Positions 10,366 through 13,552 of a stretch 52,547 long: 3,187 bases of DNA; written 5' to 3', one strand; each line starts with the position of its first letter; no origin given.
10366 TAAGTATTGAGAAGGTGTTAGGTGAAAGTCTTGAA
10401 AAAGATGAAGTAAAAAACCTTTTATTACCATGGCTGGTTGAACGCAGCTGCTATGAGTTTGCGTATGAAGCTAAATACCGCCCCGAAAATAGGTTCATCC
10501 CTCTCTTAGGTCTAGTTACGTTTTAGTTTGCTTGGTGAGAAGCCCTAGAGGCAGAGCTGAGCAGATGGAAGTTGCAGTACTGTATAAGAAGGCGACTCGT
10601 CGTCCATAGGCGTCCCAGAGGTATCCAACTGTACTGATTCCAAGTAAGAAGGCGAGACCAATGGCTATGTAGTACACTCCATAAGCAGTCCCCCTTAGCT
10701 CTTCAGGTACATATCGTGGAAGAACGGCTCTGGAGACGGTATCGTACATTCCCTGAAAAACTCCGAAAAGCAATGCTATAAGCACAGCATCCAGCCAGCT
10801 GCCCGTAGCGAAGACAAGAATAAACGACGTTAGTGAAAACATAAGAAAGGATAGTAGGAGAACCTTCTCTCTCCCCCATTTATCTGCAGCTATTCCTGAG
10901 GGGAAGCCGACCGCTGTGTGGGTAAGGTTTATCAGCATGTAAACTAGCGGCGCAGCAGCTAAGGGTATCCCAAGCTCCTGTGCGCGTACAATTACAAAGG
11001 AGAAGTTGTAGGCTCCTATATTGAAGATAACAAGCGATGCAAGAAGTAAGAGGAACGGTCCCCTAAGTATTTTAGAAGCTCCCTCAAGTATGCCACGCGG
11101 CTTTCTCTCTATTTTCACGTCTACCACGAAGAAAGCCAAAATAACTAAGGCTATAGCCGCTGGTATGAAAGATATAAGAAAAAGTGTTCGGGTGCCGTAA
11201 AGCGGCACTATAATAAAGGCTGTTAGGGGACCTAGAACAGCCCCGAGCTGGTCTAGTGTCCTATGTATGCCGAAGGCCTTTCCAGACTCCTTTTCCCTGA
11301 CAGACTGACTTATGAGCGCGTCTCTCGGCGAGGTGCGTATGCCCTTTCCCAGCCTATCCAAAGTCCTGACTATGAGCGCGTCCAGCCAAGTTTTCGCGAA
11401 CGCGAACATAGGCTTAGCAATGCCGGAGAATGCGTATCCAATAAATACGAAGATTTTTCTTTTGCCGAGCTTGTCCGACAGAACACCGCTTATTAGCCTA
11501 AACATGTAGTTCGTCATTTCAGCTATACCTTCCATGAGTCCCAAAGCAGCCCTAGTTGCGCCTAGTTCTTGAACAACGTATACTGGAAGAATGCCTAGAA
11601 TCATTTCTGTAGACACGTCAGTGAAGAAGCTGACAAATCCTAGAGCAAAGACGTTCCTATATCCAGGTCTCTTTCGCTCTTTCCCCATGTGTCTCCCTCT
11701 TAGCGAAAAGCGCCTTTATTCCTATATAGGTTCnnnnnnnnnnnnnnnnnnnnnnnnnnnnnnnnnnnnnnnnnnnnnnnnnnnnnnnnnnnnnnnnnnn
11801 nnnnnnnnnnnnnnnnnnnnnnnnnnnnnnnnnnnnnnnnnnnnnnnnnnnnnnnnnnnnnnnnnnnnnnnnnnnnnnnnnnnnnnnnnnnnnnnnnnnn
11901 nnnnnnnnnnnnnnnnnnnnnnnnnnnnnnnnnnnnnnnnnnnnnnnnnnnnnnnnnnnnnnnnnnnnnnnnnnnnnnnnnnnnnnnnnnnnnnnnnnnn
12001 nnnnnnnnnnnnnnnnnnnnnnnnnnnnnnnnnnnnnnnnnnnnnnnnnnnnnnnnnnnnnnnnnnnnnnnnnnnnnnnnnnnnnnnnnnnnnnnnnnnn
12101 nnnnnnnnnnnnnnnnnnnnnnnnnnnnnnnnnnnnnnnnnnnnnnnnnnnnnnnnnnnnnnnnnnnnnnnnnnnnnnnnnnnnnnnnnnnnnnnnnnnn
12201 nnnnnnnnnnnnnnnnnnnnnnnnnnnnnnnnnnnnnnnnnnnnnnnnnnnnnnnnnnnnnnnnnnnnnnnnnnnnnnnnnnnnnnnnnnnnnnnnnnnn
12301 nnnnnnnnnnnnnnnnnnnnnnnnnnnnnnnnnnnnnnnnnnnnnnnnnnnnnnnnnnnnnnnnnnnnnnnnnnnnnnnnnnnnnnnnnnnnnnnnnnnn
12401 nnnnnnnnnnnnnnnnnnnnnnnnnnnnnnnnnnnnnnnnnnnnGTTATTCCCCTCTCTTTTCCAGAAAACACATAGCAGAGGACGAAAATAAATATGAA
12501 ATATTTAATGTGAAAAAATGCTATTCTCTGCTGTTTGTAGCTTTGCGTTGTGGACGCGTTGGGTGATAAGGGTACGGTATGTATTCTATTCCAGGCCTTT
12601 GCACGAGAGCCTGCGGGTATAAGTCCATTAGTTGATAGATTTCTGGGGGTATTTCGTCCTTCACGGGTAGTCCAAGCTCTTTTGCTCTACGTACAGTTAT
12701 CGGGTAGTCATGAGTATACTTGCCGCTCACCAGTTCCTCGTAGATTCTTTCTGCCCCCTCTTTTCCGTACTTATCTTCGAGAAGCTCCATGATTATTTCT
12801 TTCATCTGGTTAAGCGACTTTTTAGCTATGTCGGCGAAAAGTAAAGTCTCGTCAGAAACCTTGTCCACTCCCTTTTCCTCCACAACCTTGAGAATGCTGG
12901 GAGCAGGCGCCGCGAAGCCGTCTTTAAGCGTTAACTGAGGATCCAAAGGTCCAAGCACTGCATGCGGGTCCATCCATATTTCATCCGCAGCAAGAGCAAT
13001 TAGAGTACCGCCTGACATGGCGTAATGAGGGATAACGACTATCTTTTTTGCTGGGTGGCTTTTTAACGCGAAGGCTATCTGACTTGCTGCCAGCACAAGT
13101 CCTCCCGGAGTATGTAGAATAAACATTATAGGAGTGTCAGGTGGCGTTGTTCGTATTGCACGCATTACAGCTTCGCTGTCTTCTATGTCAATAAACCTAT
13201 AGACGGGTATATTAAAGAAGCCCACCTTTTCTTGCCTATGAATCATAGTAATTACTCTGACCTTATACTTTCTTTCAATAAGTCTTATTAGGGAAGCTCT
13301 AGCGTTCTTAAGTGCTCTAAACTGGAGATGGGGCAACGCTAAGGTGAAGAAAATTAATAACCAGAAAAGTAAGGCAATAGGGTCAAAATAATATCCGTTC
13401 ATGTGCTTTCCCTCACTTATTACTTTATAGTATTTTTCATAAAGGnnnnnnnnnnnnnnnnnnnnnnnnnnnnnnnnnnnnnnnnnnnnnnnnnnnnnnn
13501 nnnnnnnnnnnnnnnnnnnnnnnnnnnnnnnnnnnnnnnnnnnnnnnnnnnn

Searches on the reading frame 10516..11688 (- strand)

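Call 10: search_protein_families(library=pfam, proteins=[window:10516-11688:-], max_evalue=0.0001)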
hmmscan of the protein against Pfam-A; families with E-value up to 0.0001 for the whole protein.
window:10516-11688:- (390 aa): 2 families
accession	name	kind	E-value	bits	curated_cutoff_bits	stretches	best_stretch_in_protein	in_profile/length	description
PF07690.21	MFS_1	-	4.9e-50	170.8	33.4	2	17-253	2-247/347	Major Facilitator Superfamily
PF00083.30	Sugar_tr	-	1e-10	41.5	22.3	1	259-373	61-176/452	Sugar (and other) transporter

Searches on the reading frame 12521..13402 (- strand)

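Call 11: search_protein_families(library=pfam, proteins=[window:12521-13402:-], max_evalue=0.0001)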
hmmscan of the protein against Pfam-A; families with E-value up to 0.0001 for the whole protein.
window:12521-13402:- (293 aa): 3 families
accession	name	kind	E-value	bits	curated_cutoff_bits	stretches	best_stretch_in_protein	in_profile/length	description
PF01972.22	SDH_protease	-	1.2e-119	399.1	31.3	1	10-287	12-284/286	ClpP-like SDH-type serine proteinase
PF25145.1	NfeD1b_N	-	2.8e-12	47.1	40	1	76-151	16-93/189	NfeD1b, N-terminal domain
PF00574.28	CLP_protease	-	8.1e-05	23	20.2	0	81-141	38-98/182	Clp protease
